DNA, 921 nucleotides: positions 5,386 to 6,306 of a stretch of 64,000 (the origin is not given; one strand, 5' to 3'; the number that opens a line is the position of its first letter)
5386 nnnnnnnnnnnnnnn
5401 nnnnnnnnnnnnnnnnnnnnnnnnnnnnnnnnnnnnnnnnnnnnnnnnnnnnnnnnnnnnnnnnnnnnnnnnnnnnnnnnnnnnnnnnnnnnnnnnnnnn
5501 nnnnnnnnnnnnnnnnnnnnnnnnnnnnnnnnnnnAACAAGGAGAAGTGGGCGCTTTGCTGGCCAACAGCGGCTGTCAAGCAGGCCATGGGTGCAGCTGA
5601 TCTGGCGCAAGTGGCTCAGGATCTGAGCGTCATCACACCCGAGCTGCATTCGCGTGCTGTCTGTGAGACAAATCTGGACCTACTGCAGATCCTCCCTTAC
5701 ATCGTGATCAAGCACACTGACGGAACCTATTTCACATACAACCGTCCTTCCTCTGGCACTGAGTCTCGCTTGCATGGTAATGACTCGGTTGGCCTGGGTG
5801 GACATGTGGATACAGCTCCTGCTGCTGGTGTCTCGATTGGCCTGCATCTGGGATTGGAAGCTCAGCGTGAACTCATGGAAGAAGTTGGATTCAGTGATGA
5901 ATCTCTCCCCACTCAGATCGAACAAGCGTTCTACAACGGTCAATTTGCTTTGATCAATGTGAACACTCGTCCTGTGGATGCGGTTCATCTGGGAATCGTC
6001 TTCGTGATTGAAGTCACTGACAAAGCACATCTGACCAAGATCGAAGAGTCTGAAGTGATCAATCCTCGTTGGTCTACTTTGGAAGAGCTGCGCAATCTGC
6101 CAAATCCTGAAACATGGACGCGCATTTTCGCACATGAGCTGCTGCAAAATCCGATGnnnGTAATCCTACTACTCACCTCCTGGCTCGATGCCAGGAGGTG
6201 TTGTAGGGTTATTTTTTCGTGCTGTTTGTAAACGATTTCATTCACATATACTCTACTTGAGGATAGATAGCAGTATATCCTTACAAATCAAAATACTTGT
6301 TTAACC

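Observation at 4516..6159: DHH/DHHA1 phosphoesterase fused to a Nudix hydrolase domain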

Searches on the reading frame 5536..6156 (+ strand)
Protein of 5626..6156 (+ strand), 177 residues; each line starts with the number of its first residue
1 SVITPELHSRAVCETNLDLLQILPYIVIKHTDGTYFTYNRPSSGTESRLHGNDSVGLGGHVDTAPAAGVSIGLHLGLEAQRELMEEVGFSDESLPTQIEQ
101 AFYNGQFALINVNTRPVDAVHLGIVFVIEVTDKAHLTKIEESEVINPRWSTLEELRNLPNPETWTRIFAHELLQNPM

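Call 21: find_homologous_proteins(query=window:5626-6156:+, max_evalue=0.001)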
Query seq(177 aa) (177 aa): 47 proteins with E <= 0.001 among 136 candidates.
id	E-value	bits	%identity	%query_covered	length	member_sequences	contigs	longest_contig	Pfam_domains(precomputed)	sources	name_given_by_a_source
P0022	1.5e-23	102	43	91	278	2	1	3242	PF00293.35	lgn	-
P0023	6.8e-21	93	40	90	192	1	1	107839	-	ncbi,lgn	-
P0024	2.9e-20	91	40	91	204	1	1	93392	-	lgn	-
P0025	6.7e-19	87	40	85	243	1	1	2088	-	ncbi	-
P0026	1.7e-18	85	40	91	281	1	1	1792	-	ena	-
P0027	1.3e-17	82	34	92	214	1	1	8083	PF00293.35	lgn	-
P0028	3.9e-17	81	38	90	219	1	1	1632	-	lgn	-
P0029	1.6e-15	76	41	93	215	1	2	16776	-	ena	-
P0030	2.8e-15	75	36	81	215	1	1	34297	-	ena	-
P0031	8.6e-15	73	37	88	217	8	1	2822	PF00293.35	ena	-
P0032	1.2e-13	69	35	90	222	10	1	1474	-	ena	-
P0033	1.1e-12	66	32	94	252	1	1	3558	-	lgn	-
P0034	1.4e-12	66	35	90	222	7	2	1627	-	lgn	-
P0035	1.5e-12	66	33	93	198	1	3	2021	-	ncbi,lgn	-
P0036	3.1e-12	65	33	94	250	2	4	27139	-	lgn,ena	-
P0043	5.4e-11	61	35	93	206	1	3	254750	-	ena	-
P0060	8.0e-9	54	32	86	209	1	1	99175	-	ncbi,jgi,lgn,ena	jgi:predicted NUDIX family phosphoesterase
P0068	2.7e-6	46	30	95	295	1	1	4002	PF05066.20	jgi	jgi:predicted NUDIX family phosphoesterase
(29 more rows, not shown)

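Call 22: search_protein_families(library=pfam, proteins=[P0022, P0026, P0068, P0033, P0023, P0060], max_evalue=0.01)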
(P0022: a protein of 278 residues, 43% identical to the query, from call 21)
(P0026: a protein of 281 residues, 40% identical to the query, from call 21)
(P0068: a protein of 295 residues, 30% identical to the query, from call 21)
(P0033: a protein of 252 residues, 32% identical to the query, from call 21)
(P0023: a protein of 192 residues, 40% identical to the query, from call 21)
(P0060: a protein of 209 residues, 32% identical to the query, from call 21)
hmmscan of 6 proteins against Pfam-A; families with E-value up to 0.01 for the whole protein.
P0022 (278 aa): 1 family
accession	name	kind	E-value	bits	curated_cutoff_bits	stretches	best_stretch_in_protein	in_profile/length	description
PF00293.34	NUDIX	-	8.8e-06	26.2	21.1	1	54-184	8-129/134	NUDIX domain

P0026 (281 aa): 1 family
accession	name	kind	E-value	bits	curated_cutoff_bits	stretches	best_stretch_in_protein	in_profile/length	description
PF00293.34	NUDIX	-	0.00029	21.3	21.1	1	122-250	8-119/134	NUDIX domain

P0068 (295 aa): 1 family
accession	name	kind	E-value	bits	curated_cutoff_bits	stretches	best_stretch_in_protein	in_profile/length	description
PF05066.19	HARE-HTH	-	2e-11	44.5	25.9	1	4-75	3-71/71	HB1, ASXL, restriction endonuclease HTH domain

P0033 (252 aa): 0 families

P0023 (192 aa): 1 family
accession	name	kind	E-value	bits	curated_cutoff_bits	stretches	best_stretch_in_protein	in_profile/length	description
PF00293.34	NUDIX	-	0.0014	19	21.1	1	46-167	8-121/134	NUDIX domain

P0060 (209 aa): 0 families

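Call 25: find_encoding_contigs(protein=P0023, flank=8000, max_places=2)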
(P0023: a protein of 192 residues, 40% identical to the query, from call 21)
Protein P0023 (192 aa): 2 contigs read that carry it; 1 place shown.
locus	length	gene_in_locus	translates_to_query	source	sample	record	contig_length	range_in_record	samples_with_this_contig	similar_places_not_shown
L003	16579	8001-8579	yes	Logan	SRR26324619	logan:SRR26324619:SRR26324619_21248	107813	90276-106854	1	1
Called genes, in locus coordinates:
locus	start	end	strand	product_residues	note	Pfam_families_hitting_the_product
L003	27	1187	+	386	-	-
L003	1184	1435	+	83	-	-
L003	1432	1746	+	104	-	-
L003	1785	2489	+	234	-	-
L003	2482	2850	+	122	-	-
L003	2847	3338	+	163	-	-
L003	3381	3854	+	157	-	-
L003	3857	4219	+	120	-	-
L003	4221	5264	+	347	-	-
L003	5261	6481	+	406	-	-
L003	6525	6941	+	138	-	-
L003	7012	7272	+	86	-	-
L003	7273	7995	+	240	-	PF21448:DNMK (faint)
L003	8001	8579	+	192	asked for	-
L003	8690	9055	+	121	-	-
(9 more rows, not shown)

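Call 29: search_dna_similar(query=window:5626-6156:+, collection=phages, mode=protein, max_evalue=0.001, max_rows=40)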
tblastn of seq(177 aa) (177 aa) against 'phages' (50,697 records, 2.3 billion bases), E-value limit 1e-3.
Records with a match: 70; places in all: 70; records where one place covers at least 80% of the query: 66.
Best place of each record, by identity: <60% 70.
By first word of the organism name: Staphylococcus 40; Pseudomonas 8; Acinetobacter 8; Bacillus 4; Ralstonia 4; Listeria 1; Arcanobacterium 1; Lysinibacillus 1; Edwardsiella 1; Geobacillus 1; and 1 more.
By host as written in the record: Staphylococcus sp. 16; Mammaliicoccus sciuri C6854 3; Pseudomonas syringae pv. actinidiae 3; Staphylococcus aureus 2; Staphylococcus chromogenes 2; Staphylococcus epidermidis C6869 2; Homo sapiens 2; Bacillus subtilis W-23-S(r); Bacillus licheniformis ATCC 9945a 2; and 30 more.
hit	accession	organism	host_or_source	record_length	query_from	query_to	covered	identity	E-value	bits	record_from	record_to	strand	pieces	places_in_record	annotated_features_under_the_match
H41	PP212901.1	Staphylococcus phage PT1-4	Staphylococcus gallinarum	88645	7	166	90%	34.5%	1e-13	74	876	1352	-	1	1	hypothetical protein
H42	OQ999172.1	Listeria phage LIS04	Listeria innocua ATCC 51742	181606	4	167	93%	33.5%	1e-13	73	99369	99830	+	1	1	nudix hydrolase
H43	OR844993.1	Staphylococcus phage SA 1306 Kay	Staphylococcus aureus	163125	6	175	96%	32.2%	3e-17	84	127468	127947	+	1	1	record has no annotation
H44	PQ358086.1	Arcanobacterium phage TPWB06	Arcanobacterium sp.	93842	7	165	90%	34.0%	1e-14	76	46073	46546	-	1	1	hypothetical protein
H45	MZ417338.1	Staphylococcus phage PG-2021_4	Mammaliicoccus sciuri C6854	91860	7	165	90%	34.0%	1e-14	76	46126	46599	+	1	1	record has no annotation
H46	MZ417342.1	Staphylococcus phage PG-2021_68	Mammaliicoccus sciuri C6854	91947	7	165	90%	34.0%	1e-14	76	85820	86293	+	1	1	record has no annotation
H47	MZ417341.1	Staphylococcus phage PG-2021_67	Mammaliicoccus sciuri C6854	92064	7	165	90%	34.0%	1e-14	76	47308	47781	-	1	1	record has no annotation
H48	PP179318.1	Pseudomonas phage Nican01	Pseudomonas syringae CC0094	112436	7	174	95%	31.1%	7e-10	62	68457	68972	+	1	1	hypothetical protein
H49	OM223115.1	Pseudomonas phage hairong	Pseudomonas syringae pv. actinidiae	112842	7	168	92%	32.2%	2e-7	56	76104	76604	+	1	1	hypothetical protein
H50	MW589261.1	Staphylococcus phage vB-SscS-F1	Mammaliicoccus sciuri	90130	7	165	90%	32.7%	9e-14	74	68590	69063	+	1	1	hypothetical protein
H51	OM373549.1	Staphylococcus phage vB_SpsS-DH5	Staphylococcus pseudintermedius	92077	7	165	90%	32.7%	1e-13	73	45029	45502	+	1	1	record has no annotation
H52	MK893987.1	Staphylococcus phage PMBT8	Staphylococcus hyicus 07/02 4A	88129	6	169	93%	31.1%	7e-13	71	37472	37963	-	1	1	hypothetical protein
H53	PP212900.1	Staphylococcus phage PT1-1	Staphylococcus chromogenes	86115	6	169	93%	31.1%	3e-12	69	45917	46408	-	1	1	hypothetical protein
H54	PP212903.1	Staphylococcus phage PT94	Staphylococcus chromogenes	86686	6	169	93%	31.1%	3e-12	69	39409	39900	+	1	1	hypothetical protein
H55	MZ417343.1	Staphylococcus phage PG-2021_74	Staphylococcus epidermidis I0515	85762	10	166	89%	31.9%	6e-12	69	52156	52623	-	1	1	record has no annotation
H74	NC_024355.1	Staphylococcus phage 6ec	Homo sapiens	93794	10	166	89%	31.9%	6e-12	69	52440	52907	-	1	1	hypothetical protein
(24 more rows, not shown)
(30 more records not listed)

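Call 31: get_annotated_region(hit=H74, flank=9000)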
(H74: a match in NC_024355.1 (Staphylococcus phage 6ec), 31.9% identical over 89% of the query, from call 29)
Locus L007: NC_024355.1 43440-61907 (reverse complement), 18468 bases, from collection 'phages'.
description: Staphylococcus phage 6ec, complete genome.
organism: Staphylococcus phage 6ec (NCBI taxid 1500386)
taxonomy: Viruses; Duplodnaviria; Heunggongvirae; Uroviricota; Caudoviricetes; Sextaecvirus; Sextaecvirus sextaec
host: Homo sapiens; source: anterior nares; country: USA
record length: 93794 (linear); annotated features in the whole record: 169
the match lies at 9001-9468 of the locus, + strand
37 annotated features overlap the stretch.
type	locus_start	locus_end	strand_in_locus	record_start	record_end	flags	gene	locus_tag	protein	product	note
CDS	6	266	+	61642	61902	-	-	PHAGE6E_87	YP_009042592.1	hypothetical protein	-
CDS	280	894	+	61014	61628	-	-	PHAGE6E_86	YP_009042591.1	nucleoside 2-deoxyribosyltransferase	similar to ORF060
CDS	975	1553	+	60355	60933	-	-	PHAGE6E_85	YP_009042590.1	hypothetical protein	-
regulatory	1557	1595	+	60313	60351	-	-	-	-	terminator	rho-independent terminator; predicted by ARNold by RNA Motif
CDS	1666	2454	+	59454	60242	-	-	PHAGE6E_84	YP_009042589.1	hypothetical protein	similar to conserved hypothetical protein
CDS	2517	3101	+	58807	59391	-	-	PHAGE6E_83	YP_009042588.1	hypothetical protein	similar to phage protein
CDS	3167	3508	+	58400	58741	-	-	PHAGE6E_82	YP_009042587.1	hypothetical protein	similar to CBS domain protein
CDS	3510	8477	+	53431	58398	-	-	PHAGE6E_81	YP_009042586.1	DNA polymerase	similar to Putative DNA polymerase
CDS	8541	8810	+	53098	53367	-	-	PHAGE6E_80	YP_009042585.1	hypothetical protein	-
CDS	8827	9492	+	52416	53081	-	-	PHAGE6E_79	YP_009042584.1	hypothetical protein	similar to hypothetical protein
CDS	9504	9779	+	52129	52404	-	-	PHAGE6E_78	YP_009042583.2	membrane protein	-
CDS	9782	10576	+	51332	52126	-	-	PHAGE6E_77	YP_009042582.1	lipoprotein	similar to membrane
regulatory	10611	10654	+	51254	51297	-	-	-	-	terminator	rho-independent terminator; predicted by ARNold by both Erpin and RNA Motif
CDS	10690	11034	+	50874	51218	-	-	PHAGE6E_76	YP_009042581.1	hypothetical protein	-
CDS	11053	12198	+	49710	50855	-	-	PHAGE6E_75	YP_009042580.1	hypothetical protein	-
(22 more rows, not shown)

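Call 32: get_annotated_region(hit=H42, flank=7000)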
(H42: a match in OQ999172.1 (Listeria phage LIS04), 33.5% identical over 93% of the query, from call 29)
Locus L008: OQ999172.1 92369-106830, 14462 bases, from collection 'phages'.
description: Listeria phage LIS04, complete genome.
organism: Listeria phage LIS04 (NCBI taxid 3058626)
taxonomy: Viruses; Duplodnaviria; Heunggongvirae; Uroviricota; Caudoviricetes; Thornevirus; Thornevirus SP15
host: Listeria innocua ATCC 51742; source: paddy soil; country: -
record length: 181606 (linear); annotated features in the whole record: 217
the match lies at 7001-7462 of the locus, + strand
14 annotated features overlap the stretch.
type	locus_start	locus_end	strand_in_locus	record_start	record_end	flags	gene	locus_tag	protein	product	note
CDS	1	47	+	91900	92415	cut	-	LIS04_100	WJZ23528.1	hypothetical protein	-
CDS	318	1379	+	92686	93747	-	-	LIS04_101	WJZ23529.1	hypothetical protein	-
CDS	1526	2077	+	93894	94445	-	-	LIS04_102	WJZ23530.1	hypothetical protein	-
CDS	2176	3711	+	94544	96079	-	-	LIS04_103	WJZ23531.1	ATP-dependent helicase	-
CDS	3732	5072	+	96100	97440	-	-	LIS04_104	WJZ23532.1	replicative helicase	-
CDS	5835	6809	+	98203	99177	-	-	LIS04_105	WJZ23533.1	DNA primase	-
CDS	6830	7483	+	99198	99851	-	-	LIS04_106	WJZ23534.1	nudix hydrolase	-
CDS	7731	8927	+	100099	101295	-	-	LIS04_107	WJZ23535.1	hypothetical protein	-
CDS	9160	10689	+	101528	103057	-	-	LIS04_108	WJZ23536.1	DNA recombination and repair protein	DNA recombination and repair protein RecA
CDS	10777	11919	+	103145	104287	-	-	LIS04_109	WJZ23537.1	RNaseH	-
CDS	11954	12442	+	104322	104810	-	-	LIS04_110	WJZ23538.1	hypothetical protein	-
CDS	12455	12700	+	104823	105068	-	-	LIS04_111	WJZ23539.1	hypothetical protein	unknown function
CDS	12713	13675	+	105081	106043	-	-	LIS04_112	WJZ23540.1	UV DNA damage repair endonuclease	UV DNA damage repair endonuclease UvsE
CDS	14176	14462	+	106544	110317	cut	-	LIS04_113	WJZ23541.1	DNA polymerase A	-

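Call 45: find_encoding_contigs(protein=P0060, flank=6000, max_places=2)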
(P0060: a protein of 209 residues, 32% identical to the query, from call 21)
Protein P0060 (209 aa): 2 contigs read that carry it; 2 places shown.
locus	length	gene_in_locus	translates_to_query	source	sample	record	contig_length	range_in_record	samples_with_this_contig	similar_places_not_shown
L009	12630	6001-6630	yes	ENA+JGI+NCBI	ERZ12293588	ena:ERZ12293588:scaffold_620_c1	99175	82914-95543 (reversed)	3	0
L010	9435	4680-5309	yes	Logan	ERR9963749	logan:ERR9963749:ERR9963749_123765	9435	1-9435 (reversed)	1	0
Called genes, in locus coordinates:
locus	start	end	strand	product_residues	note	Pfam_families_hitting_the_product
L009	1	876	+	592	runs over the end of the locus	PF14849:YidC_periplas, PF02096:60KD_IMP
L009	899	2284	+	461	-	PF10396:TrmE_N, PF12631:MnmE_helical, PF01926:MMR_HSR1, PF02421:FeoB_N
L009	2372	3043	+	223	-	-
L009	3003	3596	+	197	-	PF22769:DCD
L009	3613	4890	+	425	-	PF01636:APH, PF19974:TCAD9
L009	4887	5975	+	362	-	PF00586:AIRS, PF02769:AIRS_C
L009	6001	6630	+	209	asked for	-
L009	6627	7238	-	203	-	-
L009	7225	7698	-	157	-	-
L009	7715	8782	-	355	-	PF00082:Peptidase_S8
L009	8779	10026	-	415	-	-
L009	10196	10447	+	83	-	PF04347:FliO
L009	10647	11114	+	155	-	PF00027:cNMP_binding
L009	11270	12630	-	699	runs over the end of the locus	PF00999:Na_H_Exchanger, PF02254:TrkA_N, PF02080:TrkA_C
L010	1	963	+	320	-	?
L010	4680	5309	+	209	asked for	-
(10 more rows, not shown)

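Call 46: find_encoding_contigs(protein=P0043, flank=6000, max_places=2)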
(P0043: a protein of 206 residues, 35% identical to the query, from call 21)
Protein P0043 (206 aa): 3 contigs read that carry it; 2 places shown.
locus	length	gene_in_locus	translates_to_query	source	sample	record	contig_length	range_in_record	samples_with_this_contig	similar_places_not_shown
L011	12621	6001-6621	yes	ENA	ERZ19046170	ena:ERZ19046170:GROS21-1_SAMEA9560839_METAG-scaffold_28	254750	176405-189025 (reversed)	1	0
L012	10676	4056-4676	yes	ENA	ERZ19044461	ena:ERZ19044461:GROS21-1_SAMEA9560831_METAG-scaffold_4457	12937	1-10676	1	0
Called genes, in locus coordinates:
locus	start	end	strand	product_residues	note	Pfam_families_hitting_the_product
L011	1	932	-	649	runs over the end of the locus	PF00496:SBP_bac_5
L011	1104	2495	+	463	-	PF05697:Trigger_N, PF00254:FKBP_C, PF05698:Trigger_C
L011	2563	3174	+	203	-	PF00574:CLP_protease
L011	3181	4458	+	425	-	PF06689:zf-C4_ClpX, PF07724:AAA_2, PF13401:AAA_22 (faint), PF00004:AAA, PF10431:ClpB_D2-small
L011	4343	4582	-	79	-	-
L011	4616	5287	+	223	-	PF02390:Methyltransf_4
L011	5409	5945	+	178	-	PF04542:Sigma70_r2, PF08281:Sigma70_r4_2, PF04545:Sigma70_r4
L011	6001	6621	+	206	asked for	-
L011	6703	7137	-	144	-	PF07963:N_methyl, PF08334:T2SSG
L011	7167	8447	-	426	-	PF28597:T2SSF_N, PF00482:T2SSF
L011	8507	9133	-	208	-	PF00753:Lactamase_B, PF12706:Lactamase_B_2 (weak)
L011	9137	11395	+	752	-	PF17804:TSP_NTD, PF00595:PDZ, PF17820:PDZ_6 (faint), PF03572:Peptidase_S41, PF11818:DUF3340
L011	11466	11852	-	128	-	-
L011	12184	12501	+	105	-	PF00085:Thioredoxin, PF13098:Thioredoxin_2 (weak)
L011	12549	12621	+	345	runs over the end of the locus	PF04371:PAD_porph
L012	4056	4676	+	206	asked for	-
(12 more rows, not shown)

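Call 47: find_encoding_contigs(protein=P0024, flank=8000, max_places=2)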
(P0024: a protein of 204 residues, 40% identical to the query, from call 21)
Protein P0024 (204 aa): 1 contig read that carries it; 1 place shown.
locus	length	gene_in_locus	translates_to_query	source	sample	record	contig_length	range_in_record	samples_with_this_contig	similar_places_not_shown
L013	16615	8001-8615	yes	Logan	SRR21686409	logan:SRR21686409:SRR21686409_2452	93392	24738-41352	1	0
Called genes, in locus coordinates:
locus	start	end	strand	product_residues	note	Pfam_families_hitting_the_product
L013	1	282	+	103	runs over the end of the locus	-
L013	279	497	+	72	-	-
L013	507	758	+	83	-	-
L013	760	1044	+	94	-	-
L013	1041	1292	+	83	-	-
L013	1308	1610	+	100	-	PF20600:ExoX-like_C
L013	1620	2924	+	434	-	-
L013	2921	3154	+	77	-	-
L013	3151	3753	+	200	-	-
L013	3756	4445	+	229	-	-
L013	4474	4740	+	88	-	-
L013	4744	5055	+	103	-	PF26092:T4_Y16D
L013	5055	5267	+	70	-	-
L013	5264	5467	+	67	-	-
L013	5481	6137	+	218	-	-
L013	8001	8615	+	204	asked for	-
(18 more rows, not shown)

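Call 55: find_related_loci(query=A3, collection=genome_contigs, flank=6000)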
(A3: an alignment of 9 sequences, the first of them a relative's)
Query A3 (205 aa) in genome_contigs; peptide patterns used: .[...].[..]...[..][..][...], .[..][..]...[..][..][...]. (x = any residue, [..] = any of these).
600 stretches matched a pattern (row limit reached: there are more); 598 encode a relative of the query (tblastn E <= 1e-3); the best 80 are kept; 80 distinct loci.
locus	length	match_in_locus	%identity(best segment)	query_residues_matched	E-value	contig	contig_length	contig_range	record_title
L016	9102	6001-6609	81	1-203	2e-108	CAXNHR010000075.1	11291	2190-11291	MAG: Luteolibacter sp. isolate LE-05nov19-39 genome assembly, contig: LE-05nov19-C10269, whole genome shotgun sequence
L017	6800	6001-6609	79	1-203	1e-107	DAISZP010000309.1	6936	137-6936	MAG TPA_asm: Luteolibacter sp. isolate CTOTU24494 NODE_5832_length_6936_cov_3.983433, whole genome shotgun sequence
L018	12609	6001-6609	78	1-203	1e-105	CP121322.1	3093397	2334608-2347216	MAG: Luteolibacter sp. isolate NCC532_bact_1514 chromosome, complete genome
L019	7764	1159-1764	76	1-202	1e-104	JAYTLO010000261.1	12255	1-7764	MAG: Akkermansiaceae bacterium isolate GFS_3356 GFS_3356_260, whole genome shotgun sequence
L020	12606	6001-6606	77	1-202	2e-104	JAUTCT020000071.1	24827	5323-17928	MAG: Verrucomicrobiota bacterium JB025 contig71, whole genome shotgun sequence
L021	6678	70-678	77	1-203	4e-104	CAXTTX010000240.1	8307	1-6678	MAG TPA_asm: uncultured Verrucomicrobiales bacterium isolate public_SRR11456921_metawrap_bin.17 genome assembly, contig:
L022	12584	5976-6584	78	1-203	8e-104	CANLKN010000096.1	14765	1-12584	MAG: Akkermansiaceae bacterium isolate ZE-15may19-223 genome assembly, contig: ZE-15May19-c6257, whole genome shotgun se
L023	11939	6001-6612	75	1-204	2e-103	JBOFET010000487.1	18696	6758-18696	MAG: Luteolibacter sp. isolate WFFMC_MAG_117 k139_126745_flag=1_multi=6.3995_len=18696, whole genome shotgun sequence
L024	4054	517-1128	76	1-204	4e-104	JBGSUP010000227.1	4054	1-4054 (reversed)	MAG: Akkermansiaceae bacterium isolate JTS-AC435 k141_2029613, whole genome shotgun sequence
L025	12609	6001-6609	74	1-203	5e-103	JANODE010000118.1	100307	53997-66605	MAG: Akkermansiaceae bacterium isolate VAR_17_metabat_196 VAR_17_k141_534131, whole genome shotgun sequence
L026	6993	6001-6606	75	1-202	3e-103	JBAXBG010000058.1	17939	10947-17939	MAG: Verrucomicrobiota bacterium isolate ELA161 MAG161_58, whole genome shotgun sequence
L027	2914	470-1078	76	1-203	5e-105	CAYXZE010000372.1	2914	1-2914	MAG TPA_asm: uncultured Luteolibacter sp. isolate SRP344714_co2_357 genome assembly, contig: NODE_86147_length_2914_cov_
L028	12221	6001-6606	74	1-202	2e-102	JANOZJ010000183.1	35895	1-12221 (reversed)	MAG: Akkermansiaceae bacterium isolate VAR_79_metabat_48 VAR_79_k141_2920768, whole genome shotgun sequence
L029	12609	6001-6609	73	1-203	5e-102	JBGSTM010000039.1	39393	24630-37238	MAG: Akkermansiaceae bacterium isolate JTS-AC407 k141_989459, whole genome shotgun sequence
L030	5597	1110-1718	73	1-203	4e-102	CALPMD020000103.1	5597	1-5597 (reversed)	MAG: Akkermansia muciniphila isolate HRS-ES7-bin-77 genome assembly, contig: HRS-ES7-C9607, whole genome shotgun sequenc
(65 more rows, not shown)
